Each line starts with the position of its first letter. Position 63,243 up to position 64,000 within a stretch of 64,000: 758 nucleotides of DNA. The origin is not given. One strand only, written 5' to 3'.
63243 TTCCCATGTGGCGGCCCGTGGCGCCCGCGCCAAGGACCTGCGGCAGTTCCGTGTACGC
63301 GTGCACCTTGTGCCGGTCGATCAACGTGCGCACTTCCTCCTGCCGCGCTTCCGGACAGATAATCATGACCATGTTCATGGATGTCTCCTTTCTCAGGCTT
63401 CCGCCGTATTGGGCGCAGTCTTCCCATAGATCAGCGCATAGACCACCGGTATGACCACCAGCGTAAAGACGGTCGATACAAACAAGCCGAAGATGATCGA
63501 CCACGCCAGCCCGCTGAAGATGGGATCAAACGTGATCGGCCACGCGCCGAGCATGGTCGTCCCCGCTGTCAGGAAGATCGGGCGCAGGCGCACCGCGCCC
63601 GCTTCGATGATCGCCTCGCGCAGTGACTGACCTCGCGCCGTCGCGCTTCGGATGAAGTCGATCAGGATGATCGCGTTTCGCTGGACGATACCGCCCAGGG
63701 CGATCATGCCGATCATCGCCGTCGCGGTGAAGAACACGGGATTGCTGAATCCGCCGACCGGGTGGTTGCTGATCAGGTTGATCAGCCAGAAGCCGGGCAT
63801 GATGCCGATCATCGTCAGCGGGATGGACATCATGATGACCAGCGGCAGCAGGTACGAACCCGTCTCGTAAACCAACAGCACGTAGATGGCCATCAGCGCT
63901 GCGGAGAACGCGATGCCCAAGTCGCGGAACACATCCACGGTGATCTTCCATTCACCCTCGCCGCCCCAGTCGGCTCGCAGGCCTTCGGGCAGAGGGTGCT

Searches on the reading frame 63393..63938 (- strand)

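Call 84: search_protein_families(library=pfam, proteins=[window:63393-63938:-], max_evalue=0.001)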
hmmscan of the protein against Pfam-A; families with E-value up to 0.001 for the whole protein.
window:63393-63938:- (181 aa): 1 family
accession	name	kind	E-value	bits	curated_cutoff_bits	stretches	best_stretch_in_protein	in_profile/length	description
PF00873.25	ACR_tran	-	9.8e-26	90.2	28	1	9-170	866-1020/1021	AcrB/AcrD/AcrF family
